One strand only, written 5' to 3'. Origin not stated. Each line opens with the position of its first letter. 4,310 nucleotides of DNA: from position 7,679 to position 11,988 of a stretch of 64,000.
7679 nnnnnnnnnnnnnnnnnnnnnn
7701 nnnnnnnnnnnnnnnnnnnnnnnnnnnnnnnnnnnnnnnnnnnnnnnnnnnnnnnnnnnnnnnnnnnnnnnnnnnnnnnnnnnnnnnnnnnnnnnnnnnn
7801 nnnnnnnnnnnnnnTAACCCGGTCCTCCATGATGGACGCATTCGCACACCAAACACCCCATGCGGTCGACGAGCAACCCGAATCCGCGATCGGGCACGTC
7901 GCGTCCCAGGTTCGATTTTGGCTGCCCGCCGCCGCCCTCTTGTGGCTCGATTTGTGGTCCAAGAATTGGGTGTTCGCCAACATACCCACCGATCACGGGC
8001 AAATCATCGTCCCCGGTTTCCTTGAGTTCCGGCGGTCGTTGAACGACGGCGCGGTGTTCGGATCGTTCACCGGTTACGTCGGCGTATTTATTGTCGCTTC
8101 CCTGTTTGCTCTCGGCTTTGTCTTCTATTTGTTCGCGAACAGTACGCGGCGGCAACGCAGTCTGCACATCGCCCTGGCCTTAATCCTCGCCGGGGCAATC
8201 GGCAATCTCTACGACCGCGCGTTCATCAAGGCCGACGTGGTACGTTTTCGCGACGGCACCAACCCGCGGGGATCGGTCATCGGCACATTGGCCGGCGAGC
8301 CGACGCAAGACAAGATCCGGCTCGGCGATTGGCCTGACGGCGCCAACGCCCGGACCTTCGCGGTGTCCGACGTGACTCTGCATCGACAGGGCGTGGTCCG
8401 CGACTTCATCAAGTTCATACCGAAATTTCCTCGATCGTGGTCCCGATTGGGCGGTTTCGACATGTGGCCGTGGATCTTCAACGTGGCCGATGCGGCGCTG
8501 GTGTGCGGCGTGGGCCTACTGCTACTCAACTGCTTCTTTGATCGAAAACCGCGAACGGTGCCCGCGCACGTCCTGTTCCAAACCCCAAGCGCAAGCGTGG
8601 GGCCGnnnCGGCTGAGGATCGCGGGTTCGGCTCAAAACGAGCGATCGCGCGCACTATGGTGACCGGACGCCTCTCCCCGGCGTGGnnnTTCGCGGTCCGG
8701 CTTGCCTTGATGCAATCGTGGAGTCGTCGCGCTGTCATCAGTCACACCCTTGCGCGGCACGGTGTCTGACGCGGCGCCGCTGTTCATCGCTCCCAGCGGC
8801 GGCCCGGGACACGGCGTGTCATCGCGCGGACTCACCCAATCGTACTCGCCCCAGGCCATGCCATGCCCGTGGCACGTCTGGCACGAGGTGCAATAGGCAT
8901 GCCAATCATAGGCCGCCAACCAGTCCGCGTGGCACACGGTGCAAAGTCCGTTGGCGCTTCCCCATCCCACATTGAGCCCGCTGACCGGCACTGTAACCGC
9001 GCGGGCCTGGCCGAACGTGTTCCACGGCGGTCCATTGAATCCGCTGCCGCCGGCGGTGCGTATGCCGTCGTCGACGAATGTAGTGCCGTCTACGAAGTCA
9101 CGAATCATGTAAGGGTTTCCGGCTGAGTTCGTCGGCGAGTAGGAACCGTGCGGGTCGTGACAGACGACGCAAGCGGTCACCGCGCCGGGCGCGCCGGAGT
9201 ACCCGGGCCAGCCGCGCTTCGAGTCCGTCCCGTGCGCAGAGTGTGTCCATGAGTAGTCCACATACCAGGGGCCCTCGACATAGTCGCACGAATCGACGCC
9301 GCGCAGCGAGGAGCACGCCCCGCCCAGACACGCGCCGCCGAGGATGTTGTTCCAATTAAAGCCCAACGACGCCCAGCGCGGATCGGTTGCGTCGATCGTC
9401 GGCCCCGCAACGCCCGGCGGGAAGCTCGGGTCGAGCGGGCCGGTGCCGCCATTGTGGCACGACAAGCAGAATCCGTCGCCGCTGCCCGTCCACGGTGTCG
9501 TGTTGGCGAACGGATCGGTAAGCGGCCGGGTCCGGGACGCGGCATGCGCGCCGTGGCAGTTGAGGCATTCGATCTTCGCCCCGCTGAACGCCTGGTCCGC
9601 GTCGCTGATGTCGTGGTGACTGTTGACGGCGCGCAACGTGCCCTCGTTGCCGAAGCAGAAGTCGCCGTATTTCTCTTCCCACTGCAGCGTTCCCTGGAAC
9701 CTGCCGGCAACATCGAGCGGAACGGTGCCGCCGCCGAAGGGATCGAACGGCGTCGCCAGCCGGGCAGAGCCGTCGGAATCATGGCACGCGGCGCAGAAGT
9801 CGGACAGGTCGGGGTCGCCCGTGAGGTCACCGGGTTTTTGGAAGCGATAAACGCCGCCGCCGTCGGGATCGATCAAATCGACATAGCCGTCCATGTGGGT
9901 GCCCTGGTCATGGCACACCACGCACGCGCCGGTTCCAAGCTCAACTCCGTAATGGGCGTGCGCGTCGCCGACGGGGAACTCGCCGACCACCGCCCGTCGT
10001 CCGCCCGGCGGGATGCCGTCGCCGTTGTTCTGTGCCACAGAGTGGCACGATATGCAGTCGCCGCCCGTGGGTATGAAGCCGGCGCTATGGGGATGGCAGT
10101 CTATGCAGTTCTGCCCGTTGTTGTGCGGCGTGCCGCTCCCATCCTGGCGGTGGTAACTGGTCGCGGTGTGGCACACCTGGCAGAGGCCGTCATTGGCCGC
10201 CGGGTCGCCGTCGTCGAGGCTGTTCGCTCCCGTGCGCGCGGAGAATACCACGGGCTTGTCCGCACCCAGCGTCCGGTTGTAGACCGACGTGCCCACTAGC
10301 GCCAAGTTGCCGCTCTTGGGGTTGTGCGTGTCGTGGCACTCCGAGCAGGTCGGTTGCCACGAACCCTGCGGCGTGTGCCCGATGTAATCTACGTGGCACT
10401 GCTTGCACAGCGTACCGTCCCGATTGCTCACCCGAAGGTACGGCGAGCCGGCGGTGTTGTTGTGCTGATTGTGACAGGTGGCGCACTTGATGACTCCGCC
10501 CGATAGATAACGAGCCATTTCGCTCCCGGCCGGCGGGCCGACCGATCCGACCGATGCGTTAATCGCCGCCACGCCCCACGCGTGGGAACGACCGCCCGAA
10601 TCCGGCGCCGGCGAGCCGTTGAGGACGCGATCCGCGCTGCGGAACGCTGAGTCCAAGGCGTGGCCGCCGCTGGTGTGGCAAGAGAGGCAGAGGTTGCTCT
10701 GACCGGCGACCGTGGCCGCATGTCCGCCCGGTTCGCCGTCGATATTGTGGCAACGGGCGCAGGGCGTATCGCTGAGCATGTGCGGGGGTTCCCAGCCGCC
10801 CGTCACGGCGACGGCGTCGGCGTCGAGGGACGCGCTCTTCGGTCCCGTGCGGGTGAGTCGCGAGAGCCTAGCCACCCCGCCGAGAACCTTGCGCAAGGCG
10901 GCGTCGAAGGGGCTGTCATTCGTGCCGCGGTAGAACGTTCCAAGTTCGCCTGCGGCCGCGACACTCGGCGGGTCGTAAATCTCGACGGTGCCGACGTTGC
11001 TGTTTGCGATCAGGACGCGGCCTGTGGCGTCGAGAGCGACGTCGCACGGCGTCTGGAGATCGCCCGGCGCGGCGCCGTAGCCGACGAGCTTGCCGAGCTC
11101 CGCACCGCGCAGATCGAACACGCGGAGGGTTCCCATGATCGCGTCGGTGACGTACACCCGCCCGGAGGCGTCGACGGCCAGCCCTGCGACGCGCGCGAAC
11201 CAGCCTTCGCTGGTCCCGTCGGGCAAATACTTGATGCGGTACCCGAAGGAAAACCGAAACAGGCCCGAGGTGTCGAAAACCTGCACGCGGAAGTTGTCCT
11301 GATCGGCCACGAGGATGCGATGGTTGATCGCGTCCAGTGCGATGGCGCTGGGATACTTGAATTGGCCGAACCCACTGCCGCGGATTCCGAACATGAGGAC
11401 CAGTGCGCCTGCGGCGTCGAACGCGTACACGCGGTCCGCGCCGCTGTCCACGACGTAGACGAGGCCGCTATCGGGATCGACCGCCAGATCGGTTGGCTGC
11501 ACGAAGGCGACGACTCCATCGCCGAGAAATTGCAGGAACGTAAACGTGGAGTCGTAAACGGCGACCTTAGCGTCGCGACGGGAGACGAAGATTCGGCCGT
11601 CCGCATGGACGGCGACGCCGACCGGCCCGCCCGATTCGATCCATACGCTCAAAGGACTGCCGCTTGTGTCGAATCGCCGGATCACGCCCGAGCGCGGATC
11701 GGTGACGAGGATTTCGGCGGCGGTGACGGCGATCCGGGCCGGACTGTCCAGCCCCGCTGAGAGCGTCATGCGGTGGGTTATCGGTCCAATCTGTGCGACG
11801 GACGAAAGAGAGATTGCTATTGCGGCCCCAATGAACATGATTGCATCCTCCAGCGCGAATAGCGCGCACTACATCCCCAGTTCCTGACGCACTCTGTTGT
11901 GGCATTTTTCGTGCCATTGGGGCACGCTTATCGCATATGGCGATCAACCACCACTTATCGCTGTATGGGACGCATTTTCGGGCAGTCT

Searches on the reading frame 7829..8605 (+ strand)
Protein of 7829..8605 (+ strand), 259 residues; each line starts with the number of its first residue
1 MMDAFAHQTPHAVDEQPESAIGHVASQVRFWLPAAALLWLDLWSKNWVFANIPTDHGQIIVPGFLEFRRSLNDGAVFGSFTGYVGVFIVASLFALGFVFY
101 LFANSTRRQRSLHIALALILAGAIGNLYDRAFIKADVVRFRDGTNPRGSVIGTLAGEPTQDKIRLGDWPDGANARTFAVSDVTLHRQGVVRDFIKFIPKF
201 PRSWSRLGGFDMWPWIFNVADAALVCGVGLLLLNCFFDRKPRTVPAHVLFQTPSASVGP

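Call 55: search_protein_families(library=pfam, proteins=[window:7829-8605:+], max_evalue=0.001)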
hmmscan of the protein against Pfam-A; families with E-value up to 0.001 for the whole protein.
window:7829-8605:+ (259 aa): 1 family
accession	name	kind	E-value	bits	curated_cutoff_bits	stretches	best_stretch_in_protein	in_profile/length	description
PF01252.23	Peptidase_A8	-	3.9e-30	105.4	25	1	34-237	2-142/142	Signal peptidase (SPase) II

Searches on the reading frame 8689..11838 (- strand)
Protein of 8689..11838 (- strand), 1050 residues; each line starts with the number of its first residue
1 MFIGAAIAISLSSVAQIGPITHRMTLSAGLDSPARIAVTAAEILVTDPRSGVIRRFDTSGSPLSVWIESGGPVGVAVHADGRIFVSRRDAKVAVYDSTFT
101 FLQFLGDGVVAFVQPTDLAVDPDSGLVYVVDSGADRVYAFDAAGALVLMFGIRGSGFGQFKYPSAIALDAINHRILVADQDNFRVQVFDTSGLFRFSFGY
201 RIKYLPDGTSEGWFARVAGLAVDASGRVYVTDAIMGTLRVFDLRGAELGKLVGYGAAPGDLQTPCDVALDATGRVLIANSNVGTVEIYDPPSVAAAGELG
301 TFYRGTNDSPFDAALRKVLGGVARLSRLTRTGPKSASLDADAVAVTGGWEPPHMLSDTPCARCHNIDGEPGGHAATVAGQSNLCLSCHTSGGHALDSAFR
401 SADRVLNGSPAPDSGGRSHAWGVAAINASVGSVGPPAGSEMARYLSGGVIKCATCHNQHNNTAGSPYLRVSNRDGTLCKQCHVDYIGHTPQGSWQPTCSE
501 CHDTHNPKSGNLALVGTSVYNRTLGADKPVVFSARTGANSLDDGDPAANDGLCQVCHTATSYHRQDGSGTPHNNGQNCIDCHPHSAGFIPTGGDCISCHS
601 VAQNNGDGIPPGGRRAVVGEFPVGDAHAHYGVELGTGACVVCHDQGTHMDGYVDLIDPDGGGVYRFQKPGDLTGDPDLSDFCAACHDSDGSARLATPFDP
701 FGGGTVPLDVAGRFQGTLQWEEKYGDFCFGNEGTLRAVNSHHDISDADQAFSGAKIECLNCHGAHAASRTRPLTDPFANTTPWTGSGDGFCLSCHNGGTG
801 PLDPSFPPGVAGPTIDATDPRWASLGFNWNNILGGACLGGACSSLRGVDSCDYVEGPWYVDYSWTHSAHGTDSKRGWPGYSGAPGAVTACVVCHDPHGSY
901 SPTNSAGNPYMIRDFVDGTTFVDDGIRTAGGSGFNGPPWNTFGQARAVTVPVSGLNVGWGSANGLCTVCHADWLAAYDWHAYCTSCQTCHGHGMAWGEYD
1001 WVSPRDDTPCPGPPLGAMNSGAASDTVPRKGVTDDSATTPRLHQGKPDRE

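Call 55: search_protein_families(library=pfam, proteins=[window:8689-11838:-], max_evalue=0.001)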
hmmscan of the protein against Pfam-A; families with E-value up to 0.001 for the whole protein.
window:8689-11838:- (1050 aa): 6 families
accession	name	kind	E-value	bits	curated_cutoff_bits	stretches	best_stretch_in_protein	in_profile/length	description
PF01436.27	NHL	-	2.3e-17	62.5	20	0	160-188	1-28/28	NHL repeat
PF09699.15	Paired_CXXCH_1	-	8e-13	48.3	20.6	0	451-484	8-38/41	Doubled CXXCH motif (Paired_CXXCH_1)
PF17170.10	DUF5128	-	4.5e-06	26.5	22.9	1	125-192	54-121/321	6-bladed beta-propeller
PF14537.11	Cytochrom_c3_2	-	5.4e-06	27.2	25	0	748-796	19-65/79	Cytochrome c3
PF08450.18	SGL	-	4.6e-05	23.6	26.3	0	116-192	137-214/246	SMP-30/Gluconolactonase/LRE-like region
PF10282.15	Lactonase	-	0.00028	20.6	21.7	0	63-288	89-318/344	Lactonase, 7-bladed beta-propeller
